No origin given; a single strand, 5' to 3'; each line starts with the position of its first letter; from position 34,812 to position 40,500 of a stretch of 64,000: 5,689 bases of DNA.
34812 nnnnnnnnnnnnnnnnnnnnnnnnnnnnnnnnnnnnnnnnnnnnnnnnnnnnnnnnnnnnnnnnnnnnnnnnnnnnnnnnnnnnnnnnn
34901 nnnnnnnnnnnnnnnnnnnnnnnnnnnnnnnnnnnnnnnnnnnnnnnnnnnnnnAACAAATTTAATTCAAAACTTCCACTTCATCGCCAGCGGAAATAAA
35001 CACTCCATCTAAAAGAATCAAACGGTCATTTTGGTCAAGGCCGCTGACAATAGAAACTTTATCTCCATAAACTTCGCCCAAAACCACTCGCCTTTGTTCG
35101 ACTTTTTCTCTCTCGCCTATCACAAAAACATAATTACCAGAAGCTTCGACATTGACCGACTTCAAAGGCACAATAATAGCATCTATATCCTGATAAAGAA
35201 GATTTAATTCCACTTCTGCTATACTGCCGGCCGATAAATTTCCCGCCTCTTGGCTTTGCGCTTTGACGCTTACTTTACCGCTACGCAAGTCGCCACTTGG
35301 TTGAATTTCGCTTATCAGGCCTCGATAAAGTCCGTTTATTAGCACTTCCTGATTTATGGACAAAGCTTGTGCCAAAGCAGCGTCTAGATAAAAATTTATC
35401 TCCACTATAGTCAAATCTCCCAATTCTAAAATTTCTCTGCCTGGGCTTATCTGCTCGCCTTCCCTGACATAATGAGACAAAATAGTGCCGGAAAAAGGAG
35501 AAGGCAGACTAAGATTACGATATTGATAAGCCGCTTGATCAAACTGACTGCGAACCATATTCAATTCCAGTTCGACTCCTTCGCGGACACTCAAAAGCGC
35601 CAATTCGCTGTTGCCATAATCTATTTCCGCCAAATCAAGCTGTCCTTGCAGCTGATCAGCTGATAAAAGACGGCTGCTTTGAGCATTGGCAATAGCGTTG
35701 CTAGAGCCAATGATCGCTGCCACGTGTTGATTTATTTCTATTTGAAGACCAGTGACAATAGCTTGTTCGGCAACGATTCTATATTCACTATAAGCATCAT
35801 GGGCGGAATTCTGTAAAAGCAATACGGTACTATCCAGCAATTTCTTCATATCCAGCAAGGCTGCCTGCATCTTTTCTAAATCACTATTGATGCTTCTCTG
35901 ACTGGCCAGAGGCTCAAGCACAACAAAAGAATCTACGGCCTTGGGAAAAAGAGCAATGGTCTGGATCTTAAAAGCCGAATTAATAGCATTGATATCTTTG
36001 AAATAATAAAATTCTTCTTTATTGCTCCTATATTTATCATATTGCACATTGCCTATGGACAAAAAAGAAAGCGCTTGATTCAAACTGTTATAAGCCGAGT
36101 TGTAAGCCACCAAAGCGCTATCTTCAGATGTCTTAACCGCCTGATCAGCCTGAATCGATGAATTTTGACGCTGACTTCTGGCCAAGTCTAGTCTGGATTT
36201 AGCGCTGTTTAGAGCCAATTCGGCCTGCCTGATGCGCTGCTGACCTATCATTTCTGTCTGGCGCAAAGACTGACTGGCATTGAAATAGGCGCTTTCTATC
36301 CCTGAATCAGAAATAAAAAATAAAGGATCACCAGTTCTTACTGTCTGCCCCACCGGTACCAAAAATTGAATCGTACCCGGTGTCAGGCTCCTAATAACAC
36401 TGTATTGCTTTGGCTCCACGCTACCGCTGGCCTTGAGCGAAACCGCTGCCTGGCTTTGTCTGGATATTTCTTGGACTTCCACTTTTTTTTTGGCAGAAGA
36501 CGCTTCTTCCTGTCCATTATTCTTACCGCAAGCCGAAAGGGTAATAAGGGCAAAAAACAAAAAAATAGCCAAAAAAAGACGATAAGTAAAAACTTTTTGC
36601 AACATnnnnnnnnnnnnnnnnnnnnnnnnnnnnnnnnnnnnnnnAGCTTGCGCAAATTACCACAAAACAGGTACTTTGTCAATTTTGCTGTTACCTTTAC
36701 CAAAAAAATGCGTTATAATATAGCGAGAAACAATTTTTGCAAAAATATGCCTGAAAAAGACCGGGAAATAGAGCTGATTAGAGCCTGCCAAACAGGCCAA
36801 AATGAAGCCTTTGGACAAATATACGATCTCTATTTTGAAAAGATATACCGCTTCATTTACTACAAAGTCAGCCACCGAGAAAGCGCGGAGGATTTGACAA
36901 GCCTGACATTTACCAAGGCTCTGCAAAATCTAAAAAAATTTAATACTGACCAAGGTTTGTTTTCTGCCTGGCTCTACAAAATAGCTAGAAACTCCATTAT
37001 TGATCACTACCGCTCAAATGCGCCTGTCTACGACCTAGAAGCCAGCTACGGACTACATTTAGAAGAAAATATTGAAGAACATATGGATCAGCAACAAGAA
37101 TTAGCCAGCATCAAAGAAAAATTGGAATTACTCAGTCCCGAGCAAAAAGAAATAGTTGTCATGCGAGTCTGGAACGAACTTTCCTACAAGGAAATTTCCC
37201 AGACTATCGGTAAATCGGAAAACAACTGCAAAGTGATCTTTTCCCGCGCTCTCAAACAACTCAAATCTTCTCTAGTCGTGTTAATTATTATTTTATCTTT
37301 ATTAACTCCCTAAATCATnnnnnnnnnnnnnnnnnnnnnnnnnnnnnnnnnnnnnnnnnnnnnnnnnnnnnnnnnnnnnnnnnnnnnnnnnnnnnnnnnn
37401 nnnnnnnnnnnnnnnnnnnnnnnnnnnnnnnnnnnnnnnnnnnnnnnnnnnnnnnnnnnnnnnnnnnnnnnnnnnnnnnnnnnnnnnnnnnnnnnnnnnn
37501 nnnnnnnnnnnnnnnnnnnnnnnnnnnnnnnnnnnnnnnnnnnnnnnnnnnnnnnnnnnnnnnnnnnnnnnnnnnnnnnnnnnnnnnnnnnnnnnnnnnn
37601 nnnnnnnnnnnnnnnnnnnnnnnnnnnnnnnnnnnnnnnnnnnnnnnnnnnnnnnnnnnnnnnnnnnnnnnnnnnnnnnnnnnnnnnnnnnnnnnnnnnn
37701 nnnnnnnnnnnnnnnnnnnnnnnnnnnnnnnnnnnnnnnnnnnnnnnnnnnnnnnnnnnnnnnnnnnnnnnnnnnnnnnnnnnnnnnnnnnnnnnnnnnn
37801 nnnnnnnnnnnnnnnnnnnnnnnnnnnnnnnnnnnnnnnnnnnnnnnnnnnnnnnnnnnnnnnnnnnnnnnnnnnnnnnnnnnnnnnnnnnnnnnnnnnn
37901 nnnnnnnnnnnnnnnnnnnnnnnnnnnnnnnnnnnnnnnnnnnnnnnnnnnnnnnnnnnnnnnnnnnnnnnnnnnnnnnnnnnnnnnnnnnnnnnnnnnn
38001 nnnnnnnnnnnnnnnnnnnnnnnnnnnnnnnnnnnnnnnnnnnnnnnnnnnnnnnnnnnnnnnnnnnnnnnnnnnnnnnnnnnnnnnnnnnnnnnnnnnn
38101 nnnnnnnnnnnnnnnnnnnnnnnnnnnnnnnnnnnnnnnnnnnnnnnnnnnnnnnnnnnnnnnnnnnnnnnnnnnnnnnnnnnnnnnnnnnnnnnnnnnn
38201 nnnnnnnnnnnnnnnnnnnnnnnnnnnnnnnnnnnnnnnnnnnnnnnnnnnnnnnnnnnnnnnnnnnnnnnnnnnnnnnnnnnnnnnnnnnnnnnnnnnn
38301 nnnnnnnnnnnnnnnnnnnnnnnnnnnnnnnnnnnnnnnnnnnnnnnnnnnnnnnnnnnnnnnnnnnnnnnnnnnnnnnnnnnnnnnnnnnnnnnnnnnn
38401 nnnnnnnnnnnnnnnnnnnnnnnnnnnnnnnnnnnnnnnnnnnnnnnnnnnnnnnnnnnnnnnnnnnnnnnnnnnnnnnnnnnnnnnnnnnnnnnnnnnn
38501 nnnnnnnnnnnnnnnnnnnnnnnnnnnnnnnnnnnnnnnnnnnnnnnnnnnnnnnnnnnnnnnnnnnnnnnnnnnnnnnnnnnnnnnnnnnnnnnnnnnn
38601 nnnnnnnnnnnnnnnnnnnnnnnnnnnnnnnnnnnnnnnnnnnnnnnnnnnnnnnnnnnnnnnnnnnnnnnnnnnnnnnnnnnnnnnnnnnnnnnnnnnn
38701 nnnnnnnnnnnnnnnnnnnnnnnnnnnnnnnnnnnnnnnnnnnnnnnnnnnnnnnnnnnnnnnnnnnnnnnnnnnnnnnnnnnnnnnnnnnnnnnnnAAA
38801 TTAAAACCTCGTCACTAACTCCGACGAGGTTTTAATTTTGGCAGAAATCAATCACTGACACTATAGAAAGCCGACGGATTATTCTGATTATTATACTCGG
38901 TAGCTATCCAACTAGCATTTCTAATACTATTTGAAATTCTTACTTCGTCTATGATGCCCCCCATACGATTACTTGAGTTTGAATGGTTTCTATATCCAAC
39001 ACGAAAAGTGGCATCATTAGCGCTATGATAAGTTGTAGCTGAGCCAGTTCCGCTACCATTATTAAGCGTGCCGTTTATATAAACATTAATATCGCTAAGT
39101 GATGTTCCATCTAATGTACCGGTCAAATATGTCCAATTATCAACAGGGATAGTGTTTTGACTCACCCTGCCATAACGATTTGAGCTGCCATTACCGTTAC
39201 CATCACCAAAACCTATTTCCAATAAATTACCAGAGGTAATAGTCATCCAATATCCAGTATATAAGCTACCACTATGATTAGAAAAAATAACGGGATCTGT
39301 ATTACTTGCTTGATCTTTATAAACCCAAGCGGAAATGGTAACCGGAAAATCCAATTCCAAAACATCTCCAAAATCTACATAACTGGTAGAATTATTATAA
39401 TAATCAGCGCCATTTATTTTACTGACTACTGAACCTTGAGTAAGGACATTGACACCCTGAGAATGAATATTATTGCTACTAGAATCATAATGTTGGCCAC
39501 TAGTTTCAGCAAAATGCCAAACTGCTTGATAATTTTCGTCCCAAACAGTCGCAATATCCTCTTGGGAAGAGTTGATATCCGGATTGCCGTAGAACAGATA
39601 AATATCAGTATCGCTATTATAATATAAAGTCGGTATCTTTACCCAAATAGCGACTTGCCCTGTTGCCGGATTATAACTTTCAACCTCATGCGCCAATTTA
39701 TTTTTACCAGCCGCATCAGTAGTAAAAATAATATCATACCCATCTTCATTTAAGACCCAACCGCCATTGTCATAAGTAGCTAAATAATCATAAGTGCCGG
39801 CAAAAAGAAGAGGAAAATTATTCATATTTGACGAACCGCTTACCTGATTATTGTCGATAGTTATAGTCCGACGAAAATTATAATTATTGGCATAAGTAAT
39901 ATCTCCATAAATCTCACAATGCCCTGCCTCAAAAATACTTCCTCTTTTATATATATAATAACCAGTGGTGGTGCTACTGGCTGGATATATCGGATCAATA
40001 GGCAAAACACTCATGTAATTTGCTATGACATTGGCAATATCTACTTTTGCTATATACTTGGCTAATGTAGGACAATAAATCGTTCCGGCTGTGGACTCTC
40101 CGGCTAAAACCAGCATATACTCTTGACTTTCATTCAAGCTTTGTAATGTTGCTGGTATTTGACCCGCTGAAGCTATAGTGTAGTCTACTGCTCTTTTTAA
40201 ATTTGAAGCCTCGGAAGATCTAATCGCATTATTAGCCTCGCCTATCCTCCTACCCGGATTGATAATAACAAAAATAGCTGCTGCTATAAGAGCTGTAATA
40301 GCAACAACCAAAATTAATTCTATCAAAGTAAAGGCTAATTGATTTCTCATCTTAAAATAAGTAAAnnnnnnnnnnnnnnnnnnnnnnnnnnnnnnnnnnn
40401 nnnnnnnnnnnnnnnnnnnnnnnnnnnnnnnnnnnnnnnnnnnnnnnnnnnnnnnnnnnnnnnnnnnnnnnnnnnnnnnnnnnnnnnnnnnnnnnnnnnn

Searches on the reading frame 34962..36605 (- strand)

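Call 84: search_protein_families(library=pfam, proteins=[window:34962-36605:-], max_evalue=0.00001)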
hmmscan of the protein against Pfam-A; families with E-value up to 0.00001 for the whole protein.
window:34962-36605:- (547 aa): 2 families
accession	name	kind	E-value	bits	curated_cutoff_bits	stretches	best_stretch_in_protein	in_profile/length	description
PF13437.12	HlyD_3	-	1.8e-08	35.5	22.2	1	369-450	4-92/106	HlyD family secretion protein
PF16576.10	HlyD_D23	-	6e-08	32.7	30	0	286-423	39-167/214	Barrel-sandwich domain of CusB or HlyD membrane-fusion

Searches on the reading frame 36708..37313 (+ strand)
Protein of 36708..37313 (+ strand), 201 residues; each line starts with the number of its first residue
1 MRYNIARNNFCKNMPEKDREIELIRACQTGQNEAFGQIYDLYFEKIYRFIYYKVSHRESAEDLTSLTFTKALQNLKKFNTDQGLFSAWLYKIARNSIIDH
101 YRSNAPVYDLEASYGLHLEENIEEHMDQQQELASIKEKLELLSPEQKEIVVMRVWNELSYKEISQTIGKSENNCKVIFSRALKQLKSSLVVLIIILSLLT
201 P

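Call 84: search_protein_families(library=pfam, proteins=[window:36708-37313:+], max_evalue=0.00001)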
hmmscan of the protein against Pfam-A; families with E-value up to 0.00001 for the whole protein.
window:36708-37313:+ (201 aa): 4 families
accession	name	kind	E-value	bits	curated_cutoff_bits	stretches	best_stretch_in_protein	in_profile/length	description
PF04542.20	Sigma70_r2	-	1.3e-15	57.3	24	1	39-105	2-69/71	Sigma-70 region 2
PF08281.18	Sigma70_r4_2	-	1e-13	51.1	25.7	1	134-185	3-54/54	Sigma-70, region 4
PF04545.22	Sigma70_r4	-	4.7e-09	36.1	24.1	1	139-186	2-49/50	Sigma-70, region 4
PF07638.17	Sigma70_ECF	-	1e-07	32.5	21.1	1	22-172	6-166/185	ECF sigma factor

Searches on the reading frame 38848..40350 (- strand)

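Call 85: search_protein_families(library=pfam, proteins=[window:38848-40350:-], max_evalue=0.00001)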
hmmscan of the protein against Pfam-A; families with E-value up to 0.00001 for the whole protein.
window:38848-40350:- (500 aa): 2 families
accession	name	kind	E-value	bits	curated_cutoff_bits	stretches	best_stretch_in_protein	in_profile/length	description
PF13385.13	Laminin_G_3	-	3.1e-19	70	27.6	1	321-483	3-151/151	Concanavalin A-like lectin/glucanases superfamily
PF10102.14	DUF2341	-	2e-10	41.4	23.4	1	203-291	1-79/84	Domain of unknown function (DUF2341)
